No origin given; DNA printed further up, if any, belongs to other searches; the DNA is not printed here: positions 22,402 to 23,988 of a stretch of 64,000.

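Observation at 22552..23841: P-loop NTPase with C-terminal double transmembrane anchor, flanked by hairpin terminators and tiny ORFs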

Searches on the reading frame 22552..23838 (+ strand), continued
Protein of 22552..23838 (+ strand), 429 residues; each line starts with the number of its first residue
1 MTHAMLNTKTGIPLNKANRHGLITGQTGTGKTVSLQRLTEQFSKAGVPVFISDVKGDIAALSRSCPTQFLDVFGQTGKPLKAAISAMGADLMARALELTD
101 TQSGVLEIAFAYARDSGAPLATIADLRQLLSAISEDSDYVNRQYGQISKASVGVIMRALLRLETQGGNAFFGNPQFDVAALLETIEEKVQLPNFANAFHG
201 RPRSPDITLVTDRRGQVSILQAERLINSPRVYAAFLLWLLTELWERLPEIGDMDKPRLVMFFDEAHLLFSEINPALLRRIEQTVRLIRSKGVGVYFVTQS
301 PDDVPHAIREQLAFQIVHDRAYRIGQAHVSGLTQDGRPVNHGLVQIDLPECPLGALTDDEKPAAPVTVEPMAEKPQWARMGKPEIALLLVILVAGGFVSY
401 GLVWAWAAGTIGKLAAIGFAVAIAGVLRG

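Call 17: find_homologous_proteins(query=window:22552-23838:+, max_evalue=1e-10)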
Query window:22552-23838:+ (429 aa): 8000 proteins with E <= 1e-10 among 8000 candidates; the best 120 are listed.
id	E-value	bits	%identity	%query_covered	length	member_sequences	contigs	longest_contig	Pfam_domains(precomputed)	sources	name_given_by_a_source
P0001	1.0e-281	952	100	100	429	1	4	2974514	PF01935.24,PF05872.19,PF13401.13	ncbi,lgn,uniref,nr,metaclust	ncbi:helicase HerA-like domain-containing protein [Agrobacterium radiobacter]|uniref:helicase HerA-l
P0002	6.9e-245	831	90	100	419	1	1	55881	PF01935.24,PF05872.19,PF13401.13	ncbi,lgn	-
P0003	1.1e-243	827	89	100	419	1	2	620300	PF01935.24,PF05872.19,PF13401.13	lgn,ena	-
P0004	9.9e-242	820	86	100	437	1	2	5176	PF01935.24,PF05872.19,PF13401.13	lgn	-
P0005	3.4e-238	808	87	100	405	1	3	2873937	PF01935.24,PF05872.19,PF13401.13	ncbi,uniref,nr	ncbi:DUF853 family protein [Agrobacterium tumefaciens]|uniref:helicase HerA-like domain-containing p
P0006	1.7e-237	806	87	100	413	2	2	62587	PF01935.24,PF05872.19,PF13401.13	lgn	-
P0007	3.8e-235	798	85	100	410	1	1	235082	PF01935.24,PF05872.19,PF13401.13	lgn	-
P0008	1.0e-234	797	86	100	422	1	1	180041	PF01935.24,PF05872.19,PF13401.13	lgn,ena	-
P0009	1.0e-230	784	84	100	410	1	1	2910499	PF01935.24,PF05872.19,PF13401.13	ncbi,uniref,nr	ncbi:DUF853 family protein [Agrobacterium tumefaciens]|uniref:DUF853 family protein n=1 Tax=Agrobact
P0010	2.9e-225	766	85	100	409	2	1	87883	PF01935.24,PF05872.19,PF13401.13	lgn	-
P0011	4.0e-225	765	84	100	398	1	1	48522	PF01935.24,PF05872.19,PF13401.13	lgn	-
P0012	6.3e-224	761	83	100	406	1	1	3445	PF01935.24,PF05872.19,PF13401.13,PF12846.14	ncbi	-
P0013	7.5e-223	758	84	100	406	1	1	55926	PF01935.24,PF05872.19,PF13401.13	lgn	-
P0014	2.9e-218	743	83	100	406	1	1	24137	PF01935.24,PF05872.19,PF13401.13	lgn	-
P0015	1.5e-204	698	76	100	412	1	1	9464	PF01935.24,PF05872.19,PF13401.13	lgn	-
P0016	2.8e-196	670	73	100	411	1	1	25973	PF10412.16,PF01935.24,PF05872.19,PF13401.13,PF12846.14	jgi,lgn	jgi:DNA helicase HerA-like ATPase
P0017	4.6e-196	670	73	100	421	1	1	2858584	PF01935.24,PF05872.19,PF13401.13,PF12846.14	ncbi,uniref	ncbi:helicase HerA-like domain-containing protein [Rhizobium nepotum]|uniref:helicase HerA-like doma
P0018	5.8e-195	666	75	100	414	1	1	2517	PF01935.24,PF05872.19,PF13401.13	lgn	-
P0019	1.3e-193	662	74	97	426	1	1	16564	PF01935.24,PF05872.19,PF13401.13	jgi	jgi:Cdc6-like AAA superfamily ATPase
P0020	1.0e-190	652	73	100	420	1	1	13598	PF01935.24,PF05872.19,PF13401.13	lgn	-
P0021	1.9e-181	622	71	99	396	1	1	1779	PF01935.24,PF05872.19,PF13401.13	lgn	-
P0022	1.4e-176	606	69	100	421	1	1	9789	PF05872.19,PF13401.13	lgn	-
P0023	5.8e-173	594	65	100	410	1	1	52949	PF01935.24,PF05872.19,PF13401.13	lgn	-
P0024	3.0e-165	568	64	99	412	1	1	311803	PF01935.24,PF05872.19,PF13401.13,PF12846.14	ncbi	-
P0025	3.5e-159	548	62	100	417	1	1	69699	PF05872.19,PF13401.13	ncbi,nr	ncbi:protein of unknown function DUF853 [Rhizobium phage RHph_X2_30]|nr:protein of unknown function 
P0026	3.1e-158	545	62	100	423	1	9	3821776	PF01935.24,PF05872.19,PF13401.13,PF13191.13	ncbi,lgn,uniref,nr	ncbi:helicase HerA-like domain-containing protein [Sinorhizobium meliloti]|uniref:helicase HerA-like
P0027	3.9e-155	535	62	100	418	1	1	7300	PF01935.24,PF05872.19,PF13401.13,PF12846.14,PF13191.13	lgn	-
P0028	9.2e-149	514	63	96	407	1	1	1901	PF01935.24,PF05872.19,PF13401.13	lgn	-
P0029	2.5e-146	506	61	100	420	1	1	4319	PF05872.19,PF13401.13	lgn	-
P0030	2.3e-145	503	58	99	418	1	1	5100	PF05872.19,PF13401.13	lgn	-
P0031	1.6e-141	490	79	69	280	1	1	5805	PF05872.19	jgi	jgi:hypothetical protein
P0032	4.7e-140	485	59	100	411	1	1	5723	PF05872.19,PF13401.13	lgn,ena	-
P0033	3.0e-136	473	59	93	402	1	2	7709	PF01935.24,PF05872.19,PF13401.13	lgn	-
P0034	1.6e-135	470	57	100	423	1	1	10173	PF10412.16,PF05872.19,PF13401.13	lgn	-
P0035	2.5e-135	470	63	87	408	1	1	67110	PF01935.24,PF05872.19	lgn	-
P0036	1.1e-133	464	61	83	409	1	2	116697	PF01935.24,PF05872.19,PF13401.13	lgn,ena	-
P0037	6.1e-133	462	55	97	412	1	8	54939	PF05872.19,PF13401.13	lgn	-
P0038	2.5e-132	460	55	97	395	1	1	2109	PF10412.16,PF01935.24,PF05872.19,PF13401.13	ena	-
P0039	6.9e-130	452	58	92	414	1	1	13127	PF01935.24,PF05872.19,PF13401.13,PF12846.14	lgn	-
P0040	1.2e-129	451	54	100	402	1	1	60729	PF01935.24,PF05872.19,PF13401.13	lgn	-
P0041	2.3e-128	447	58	90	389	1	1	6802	PF01935.24,PF05872.19,PF13401.13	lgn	-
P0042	3.4e-128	446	68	77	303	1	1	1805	PF01935.24,PF05872.19,PF13401.13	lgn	-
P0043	2.9e-127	443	56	94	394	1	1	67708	PF05872.19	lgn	-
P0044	3.7e-127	443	58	81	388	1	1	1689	PF05872.19,PF13401.13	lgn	-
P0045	7.2e-127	442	54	98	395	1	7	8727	PF01935.24,PF05872.19,PF13401.13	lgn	-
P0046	1.2e-126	441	57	93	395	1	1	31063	PF01935.24,PF05872.19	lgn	-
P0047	4.1e-126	439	55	95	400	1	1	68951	PF01935.24,PF05872.19,PF13401.13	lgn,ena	-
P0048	5.1e-126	439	53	98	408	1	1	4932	PF05872.19,PF13401.13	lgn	-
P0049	1.2e-125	438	54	99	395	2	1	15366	PF05872.19,PF13401.13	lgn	-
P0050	2.6e-125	437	53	99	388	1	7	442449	PF01935.24,PF05872.19,PF13401.13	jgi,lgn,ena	-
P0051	2.7e-125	437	58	85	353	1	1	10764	PF01935.24,PF05872.19,PF13401.13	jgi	jgi:uncharacterized protein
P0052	8.1e-125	435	53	96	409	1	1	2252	PF10412.16,PF01935.24,PF05872.19,PF13401.13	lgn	-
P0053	1.1e-124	435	57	86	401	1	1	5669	PF01935.24,PF05872.19,PF13401.13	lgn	-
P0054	2.1e-124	434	55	100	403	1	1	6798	PF05872.19,PF13401.13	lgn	-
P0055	2.2e-124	434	56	89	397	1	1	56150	PF01935.24,PF05707.19,PF05872.19,PF13401.13,PF12846.14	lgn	-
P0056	4.2e-124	433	58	84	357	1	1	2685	PF10412.16,PF01935.24,PF05872.19,PF13401.13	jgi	-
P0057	4.7e-124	433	54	99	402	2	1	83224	PF05872.19,PF13401.13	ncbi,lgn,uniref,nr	ncbi:helicase HerA-like domain-containing protein [Mesorhizobium sp.]|uniref:helicase HerA-like doma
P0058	1.6e-123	431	53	100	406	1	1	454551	PF05872.19,PF13401.13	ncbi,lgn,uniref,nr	ncbi:helicase HerA-like domain-containing protein [Mesorhizobium sp. B2-8-9]|uniref:helicase HerA-li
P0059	1.0e-122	428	54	90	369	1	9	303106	PF10412.16,PF05872.19,PF13401.13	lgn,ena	-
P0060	1.2e-122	428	58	83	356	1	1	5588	PF10412.16,PF01935.24,PF05872.19,PF13401.13,PF04851.22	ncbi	-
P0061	5.9e-122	426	52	99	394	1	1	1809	PF01935.24,PF05872.19,PF13401.13,PF12846.14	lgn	-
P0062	7.5e-122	425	56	86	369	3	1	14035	PF01935.24,PF05872.19,PF13401.13,PF12846.14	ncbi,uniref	ncbi:helicase HerA-like domain-containing protein [Bosea vestrisii]|uniref:Helicase HerA-like domain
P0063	2.4e-121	424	53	99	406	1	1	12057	PF05872.19,PF13401.13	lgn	-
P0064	8.5e-121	422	54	94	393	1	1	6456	PF01935.24,PF05872.19,PF13401.13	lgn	-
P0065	1.8e-120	421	51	98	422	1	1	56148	PF05872.19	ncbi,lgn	-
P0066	2.1e-120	421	58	83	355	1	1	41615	PF10412.16,PF01935.24,PF05872.19,PF13401.13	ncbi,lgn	-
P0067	6.1e-120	419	54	91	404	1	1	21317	PF05872.19,PF13401.13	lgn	-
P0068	2.1e-119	417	57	83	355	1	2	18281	PF10412.16,PF01935.24,PF05872.19,PF13401.13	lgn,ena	-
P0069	2.3e-119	417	53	94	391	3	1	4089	PF10412.16,PF01935.24,PF05872.19,PF13401.13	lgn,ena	-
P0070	2.6e-119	417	58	85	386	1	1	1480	PF01935.24,PF05872.19,PF13401.13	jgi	jgi:DNA helicase HerA-like ATPase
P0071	5.0e-119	416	59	79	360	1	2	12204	PF05872.19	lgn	-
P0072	9.2e-118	412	57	83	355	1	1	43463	PF10412.16,PF01935.24,PF05872.19,PF13401.13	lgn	-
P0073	1.6e-117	411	56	84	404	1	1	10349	PF05872.19,PF13401.13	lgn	-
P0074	8.2e-117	409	54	90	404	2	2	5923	PF01935.24,PF05707.19,PF05872.19,PF13401.13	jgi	jgi:uncharacterized protein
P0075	1.8e-115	404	51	96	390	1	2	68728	PF01935.24,PF05872.19,PF13401.13,PF25199.2,PF04851.22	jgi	jgi:DNA helicase HerA-like ATPase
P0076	1.9e-114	401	53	92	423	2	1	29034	PF05872.19,PF13401.13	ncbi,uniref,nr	ncbi:helicase HerA-like domain-containing protein [Roseibium sediminis]|uniref:helicase HerA-like do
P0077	6.9e-113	396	50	95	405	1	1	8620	PF01935.24,PF05872.19,PF13401.13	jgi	jgi:hypothetical protein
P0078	4.2e-112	393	54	84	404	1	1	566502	PF01935.24,PF05872.19,PF13401.13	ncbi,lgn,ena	-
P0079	1.5e-110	388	52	94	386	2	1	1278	PF01935.24,PF05872.19,PF13401.13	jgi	jgi:uncharacterized protein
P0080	1.8e-110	388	53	92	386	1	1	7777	PF01935.24,PF05872.19,PF13401.13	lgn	-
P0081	1.7e-108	381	48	91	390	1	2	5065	PF10412.16,PF01935.24,PF05707.19,PF05872.19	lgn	-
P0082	1.2e-106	375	55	81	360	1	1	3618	PF05872.19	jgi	-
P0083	9.3e-105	369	48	99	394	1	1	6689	PF01935.24,PF05872.19,PF13401.13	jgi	jgi:hypothetical protein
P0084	6.2e-103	363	53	86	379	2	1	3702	PF05872.19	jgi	jgi:hypothetical protein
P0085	7.2e-103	363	48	98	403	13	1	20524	PF05872.19,PF13401.13,PF04851.22,PF13191.13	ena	-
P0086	1.7e-102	362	48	92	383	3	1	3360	PF01935.24,PF05872.19,PF13401.13,PF25199.2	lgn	-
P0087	2.2e-100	355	49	93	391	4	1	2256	PF05872.19,PF13401.13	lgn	-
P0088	2.0e-98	348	52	86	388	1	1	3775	PF05872.19,PF13401.13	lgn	-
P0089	9.7e-97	343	53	78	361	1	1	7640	PF05872.19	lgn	-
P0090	1.3e-89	319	45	96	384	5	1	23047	PF05872.19,PF13401.13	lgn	-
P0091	1.4e-89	319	51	77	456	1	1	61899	PF01935.24,PF05872.19,PF13401.13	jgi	jgi:hypothetical protein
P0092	4.3e-89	317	43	81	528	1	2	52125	PF01935.24,PF05872.19,PF13401.13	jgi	-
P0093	8.0e-89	317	43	81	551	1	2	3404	PF01935.24,PF05872.19,PF13401.13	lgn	-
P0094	1.1e-88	316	43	81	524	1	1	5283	PF01935.24,PF05872.19,PF13401.13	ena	-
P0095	1.4e-87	312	45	81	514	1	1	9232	PF05872.19,PF13401.13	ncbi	-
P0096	1.6e-87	312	42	81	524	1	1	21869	PF01935.24,PF05872.19,PF13401.13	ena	-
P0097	1.7e-87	312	44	82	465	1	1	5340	PF01935.24,PF05872.19,PF13401.13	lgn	-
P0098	2.0e-87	312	50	70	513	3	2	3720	PF01935.24,PF05872.19,PF13401.13,PF12846.14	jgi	jgi:DNA helicase HerA-like ATPase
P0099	2.4e-87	312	50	70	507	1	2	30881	PF01935.24,PF05872.19,PF13401.13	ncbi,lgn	-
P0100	2.8e-87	311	45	81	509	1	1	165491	PF01935.24,PF05872.19,PF13401.13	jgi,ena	-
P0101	2.8e-87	311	42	81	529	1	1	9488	PF01935.24,PF05872.19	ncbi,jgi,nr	ncbi:MAG: DUF853 domain-containing protein [Burkholderiaceae bacterium]|jgi:DNA helicase HerA-like A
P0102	4.1e-87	311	44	80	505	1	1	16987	PF01935.24,PF05872.19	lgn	-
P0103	4.5e-87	311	42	85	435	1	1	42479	PF01935.24,PF05872.19,PF13401.13,PF01580.25,PF04851.22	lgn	-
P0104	5.9e-87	310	48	72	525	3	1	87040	PF01935.24,PF05872.19,PF13401.13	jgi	jgi:DNA helicase HerA-like ATPase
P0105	7.2e-87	310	43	83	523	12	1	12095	PF01935.24,PF05872.19,PF13401.13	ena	-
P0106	7.2e-87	310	50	70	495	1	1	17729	PF01935.24,PF05872.19,PF13401.13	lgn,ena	-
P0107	7.6e-87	310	50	70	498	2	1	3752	PF01935.24,PF05872.19,PF13401.13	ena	-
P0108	8.5e-87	310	44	80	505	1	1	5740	PF01935.24,PF05872.19,PF12846.14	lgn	-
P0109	9.2e-87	310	46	81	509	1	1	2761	PF01935.24,PF05872.19,PF13401.13,PF12846.14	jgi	jgi:DNA helicase HerA-like ATPase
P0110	1.0e-86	310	49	72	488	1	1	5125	PF01935.24,PF05872.19,PF12846.14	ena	-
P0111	1.5e-86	309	43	83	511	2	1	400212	PF01935.24,PF05872.19,PF13401.13,PF04851.22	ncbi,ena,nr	ncbi:MAG: ATP-binding protein [Betaproteobacteria bacterium HGW-Betaproteobacteria-11]|nr:MAG: ATP-b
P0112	1.8e-86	309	44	84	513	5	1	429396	PF05872.19,PF13401.13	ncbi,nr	ncbi:MAG: DUF853 domain-containing protein [Mesorhizobium sp.]|nr:DUF853 domain-containing protein [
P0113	1.9e-86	309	43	86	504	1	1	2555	PF01935.24,PF05872.19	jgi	jgi:uncharacterized protein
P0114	1.9e-86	309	50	70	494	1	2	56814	PF01935.24,PF05872.19,PF13401.13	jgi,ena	-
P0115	2.0e-86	309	44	81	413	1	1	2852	PF01935.24,PF05872.19,PF13401.13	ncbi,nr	ncbi:DUF853 family protein, partial [bacterium]|nr:DUF853 family protein [bacterium]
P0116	2.0e-86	309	44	83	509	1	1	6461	PF01935.24,PF05872.19,PF13401.13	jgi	jgi:DNA helicase HerA-like ATPase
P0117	2.0e-86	309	45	81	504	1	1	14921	PF01935.24,PF05872.19,PF13401.13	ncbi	-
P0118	2.0e-86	309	43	80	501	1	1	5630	PF01935.24,PF05872.19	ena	-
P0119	2.1e-86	309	42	86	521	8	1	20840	PF05872.19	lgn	-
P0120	2.3e-86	308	49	73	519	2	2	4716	PF01935.24,PF05872.19,PF13401.13,PF12846.14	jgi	jgi:DNA helicase HerA-like ATPase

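Call 23: find_encoding_contigs(protein=P0001, flank=10000, max_places=4)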
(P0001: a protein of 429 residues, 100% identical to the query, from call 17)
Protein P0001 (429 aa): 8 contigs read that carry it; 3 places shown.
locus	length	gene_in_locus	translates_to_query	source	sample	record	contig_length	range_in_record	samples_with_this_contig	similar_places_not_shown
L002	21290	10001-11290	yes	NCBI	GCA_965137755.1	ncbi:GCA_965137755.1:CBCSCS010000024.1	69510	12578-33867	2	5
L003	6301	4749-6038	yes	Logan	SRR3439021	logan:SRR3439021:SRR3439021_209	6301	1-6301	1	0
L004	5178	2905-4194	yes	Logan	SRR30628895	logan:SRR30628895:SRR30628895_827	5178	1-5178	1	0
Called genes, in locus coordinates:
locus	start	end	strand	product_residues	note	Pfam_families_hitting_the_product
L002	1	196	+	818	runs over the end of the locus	PF09250:Prim-Pol, PF08707:PriCT_2, PF19263:DUF5906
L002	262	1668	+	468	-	PF01139:RtcB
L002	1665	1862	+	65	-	PF07131:DUF1382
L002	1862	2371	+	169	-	-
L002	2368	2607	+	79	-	-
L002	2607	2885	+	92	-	-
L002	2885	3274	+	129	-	-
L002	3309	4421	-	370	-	PF01757:Acyl_transf_3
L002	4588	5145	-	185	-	-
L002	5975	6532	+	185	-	-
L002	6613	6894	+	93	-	-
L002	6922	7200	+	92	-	-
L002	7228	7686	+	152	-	-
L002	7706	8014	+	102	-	-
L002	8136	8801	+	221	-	-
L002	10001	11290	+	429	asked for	PF01935:DUF87, PF05872:HerA_C, PF13401:AAA_22 (weak), PF05872:HerA_C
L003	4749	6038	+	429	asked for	PF01935:DUF87, PF05872:HerA_C, PF13401:AAA_22 (weak), PF05872:HerA_C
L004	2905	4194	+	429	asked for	PF01935:DUF87, PF05872:HerA_C, PF13401:AAA_22 (weak), PF05872:HerA_C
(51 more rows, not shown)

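Call 24: find_related_loci(query=A1, collection=viral_contigs, flank=6000)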
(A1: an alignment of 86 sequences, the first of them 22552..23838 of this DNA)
Query A1 (429 aa) in viral_contigs; peptide patterns used: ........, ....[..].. (x = any residue, [..] = any of these).
146 stretches matched a pattern; 63 encode a relative of the query (tblastn E <= 1e-3); 63 distinct loci.
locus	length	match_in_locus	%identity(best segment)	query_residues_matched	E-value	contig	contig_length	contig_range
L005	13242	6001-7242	86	1-429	0e+0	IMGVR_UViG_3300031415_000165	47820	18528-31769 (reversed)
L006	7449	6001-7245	74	1-418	0e+0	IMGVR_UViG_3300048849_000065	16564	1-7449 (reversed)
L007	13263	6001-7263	62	1-428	3e-167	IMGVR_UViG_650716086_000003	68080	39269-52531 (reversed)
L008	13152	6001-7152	53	6-428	6e-136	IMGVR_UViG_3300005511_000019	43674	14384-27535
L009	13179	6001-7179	47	6-428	5e-111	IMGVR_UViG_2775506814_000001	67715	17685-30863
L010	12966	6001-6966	51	11-341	8e-95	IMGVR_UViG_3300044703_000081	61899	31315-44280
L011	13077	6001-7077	42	11-361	4e-90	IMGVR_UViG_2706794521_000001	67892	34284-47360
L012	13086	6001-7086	42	8-364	3e-90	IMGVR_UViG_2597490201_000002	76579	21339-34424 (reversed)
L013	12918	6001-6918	46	14-318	4e-89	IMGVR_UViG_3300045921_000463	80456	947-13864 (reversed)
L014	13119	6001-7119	41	17-361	3e-91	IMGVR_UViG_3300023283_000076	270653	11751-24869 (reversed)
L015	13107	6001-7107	39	11-374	1e-86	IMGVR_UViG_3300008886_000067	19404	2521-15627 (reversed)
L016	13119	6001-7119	39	17-361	4e-86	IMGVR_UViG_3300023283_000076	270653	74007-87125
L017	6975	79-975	45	17-318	7e-86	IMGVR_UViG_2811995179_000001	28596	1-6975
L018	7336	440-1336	45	17-318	6e-86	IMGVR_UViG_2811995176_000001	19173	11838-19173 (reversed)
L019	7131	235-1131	45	17-318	6e-86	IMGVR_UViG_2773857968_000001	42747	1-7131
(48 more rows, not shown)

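Call 38: predict_structure(alignment_id=A1)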
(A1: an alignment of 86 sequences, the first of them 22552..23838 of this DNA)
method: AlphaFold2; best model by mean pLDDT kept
length: 429 residues; sequences in the alignment: 86
mean_pLDDT: 91.5   pTM: 0.81
mean pLDDT of the five models: 91.5, 91.1, 90.2, 89.8, 89.7
residues with pLDDT >= 90: 326; 70-90: 74; 50-70: 24; < 50: 5
segments of 3 or more residues with pLDDT < 50: 374-377
pLDDT, mean of each block of 10 residues (from residue 1): 93 97 97 98 98 94 97 93 96 94 98 98 98 98 98 98 96 96 94 75 80 96 92 93 95 95 93 89 94 97 96 98 98 97 98 93 73 49 84 87 75 72 79
secondary structure, 60 per line:
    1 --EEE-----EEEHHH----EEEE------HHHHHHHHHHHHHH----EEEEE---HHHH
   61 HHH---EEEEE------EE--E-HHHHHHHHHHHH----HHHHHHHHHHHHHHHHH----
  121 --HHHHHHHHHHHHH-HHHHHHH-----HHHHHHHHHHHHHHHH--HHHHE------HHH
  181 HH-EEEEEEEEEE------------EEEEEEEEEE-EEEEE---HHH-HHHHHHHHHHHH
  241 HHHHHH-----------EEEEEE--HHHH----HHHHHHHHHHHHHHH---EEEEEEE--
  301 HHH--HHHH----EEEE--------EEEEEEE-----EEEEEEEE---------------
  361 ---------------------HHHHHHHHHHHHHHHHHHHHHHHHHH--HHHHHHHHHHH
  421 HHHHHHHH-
elements in order: E3-5 E11-13 E21-24 H31-44 E49-53 H57-63 E67-71 H84-95 H100-116 H123-135 H137-143 H149-164 H167-170 H178-182 E184-193 E206-215 E217-221 H229-246 E258-263 H266-269 H274-288 E292-298 H306-309 E314-317 E326-332 E338-345 H382-407 H410-428
